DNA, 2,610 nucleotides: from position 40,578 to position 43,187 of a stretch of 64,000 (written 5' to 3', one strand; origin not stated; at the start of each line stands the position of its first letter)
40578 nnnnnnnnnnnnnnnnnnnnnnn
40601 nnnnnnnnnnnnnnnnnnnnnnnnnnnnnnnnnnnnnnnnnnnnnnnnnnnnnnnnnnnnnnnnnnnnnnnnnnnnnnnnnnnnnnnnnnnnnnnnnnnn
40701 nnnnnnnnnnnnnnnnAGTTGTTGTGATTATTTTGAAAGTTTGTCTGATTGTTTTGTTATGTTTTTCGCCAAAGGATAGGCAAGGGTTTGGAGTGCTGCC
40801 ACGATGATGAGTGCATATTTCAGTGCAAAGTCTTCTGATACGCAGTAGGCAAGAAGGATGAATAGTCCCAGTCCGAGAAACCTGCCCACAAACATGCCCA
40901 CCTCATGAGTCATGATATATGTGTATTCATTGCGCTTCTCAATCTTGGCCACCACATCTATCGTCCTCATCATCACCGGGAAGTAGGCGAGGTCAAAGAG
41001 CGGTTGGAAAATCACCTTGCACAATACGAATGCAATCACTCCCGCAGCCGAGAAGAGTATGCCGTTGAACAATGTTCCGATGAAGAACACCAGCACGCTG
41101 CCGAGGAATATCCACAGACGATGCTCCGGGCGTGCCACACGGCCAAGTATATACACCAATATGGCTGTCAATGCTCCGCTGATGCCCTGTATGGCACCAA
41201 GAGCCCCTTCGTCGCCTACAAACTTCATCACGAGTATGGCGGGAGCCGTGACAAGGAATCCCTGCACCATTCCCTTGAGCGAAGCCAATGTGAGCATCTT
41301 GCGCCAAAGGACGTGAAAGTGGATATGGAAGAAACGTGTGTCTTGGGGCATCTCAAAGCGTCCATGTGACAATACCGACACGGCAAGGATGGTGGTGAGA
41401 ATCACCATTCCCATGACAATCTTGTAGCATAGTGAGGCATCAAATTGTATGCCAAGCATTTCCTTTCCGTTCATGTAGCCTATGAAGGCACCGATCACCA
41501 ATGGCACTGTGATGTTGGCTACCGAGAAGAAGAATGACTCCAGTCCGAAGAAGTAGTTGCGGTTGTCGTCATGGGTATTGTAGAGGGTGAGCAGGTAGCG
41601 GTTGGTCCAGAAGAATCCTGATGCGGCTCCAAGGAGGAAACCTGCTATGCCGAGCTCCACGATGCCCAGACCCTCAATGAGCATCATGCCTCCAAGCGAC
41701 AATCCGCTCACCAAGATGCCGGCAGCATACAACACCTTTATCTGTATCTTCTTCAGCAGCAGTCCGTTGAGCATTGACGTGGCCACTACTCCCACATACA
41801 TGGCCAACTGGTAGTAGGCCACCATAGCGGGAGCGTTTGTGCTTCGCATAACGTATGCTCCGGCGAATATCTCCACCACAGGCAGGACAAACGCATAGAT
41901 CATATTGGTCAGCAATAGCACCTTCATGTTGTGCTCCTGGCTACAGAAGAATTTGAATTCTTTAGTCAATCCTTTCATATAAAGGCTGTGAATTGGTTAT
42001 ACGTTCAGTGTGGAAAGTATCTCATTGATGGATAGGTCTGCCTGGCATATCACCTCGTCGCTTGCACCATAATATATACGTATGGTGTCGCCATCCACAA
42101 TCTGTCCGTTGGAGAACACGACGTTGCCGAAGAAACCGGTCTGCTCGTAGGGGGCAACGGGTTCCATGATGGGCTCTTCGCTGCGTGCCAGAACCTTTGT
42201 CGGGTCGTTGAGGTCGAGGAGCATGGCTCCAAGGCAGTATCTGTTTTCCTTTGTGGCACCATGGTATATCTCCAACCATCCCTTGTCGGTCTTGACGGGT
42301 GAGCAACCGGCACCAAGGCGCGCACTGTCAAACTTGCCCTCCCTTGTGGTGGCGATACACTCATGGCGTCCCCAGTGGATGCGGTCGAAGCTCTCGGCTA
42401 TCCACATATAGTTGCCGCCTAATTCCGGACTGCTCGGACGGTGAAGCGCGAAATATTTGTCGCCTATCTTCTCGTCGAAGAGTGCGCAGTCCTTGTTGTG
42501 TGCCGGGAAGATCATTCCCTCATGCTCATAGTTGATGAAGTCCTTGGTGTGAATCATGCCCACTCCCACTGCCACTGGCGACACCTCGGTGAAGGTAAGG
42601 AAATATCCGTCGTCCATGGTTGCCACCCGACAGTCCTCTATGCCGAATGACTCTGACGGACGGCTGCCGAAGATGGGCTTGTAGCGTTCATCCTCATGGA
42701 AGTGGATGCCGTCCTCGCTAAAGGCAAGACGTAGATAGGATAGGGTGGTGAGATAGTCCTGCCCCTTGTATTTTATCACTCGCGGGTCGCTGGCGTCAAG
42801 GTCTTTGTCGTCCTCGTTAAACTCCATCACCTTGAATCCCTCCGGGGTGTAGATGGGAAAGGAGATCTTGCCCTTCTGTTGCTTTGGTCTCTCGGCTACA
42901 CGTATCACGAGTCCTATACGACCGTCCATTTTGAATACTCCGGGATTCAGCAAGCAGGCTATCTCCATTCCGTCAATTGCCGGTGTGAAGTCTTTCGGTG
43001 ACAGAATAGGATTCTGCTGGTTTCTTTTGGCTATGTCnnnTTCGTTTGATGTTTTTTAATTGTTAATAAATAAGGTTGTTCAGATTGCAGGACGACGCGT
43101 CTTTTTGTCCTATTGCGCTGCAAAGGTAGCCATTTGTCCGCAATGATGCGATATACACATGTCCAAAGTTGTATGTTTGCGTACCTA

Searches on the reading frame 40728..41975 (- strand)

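Call 45: search_protein_families(library=pfam, proteins=[window:40728-41975:-], max_evalue=0.00001)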
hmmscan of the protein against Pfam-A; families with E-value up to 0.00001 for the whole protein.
window:40728-41975:- (415 aa): 1 family
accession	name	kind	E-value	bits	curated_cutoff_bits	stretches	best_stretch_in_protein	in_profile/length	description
PF07690.21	MFS_1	-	1.3e-07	31.3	33.4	1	22-355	3-335/347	Major Facilitator Superfamily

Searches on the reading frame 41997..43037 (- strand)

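Call 45: search_protein_families(library=pfam, proteins=[window:41997-43037:-], max_evalue=0.00001)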
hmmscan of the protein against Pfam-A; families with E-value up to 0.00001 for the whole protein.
window:41997-43037:- (346 aa): 1 family
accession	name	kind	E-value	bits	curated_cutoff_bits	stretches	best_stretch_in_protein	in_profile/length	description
PF04041.19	Glyco_hydro_130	-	1e-45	156.6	26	1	90-344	57-318/320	beta-1,4-mannooligosaccharide phosphorylase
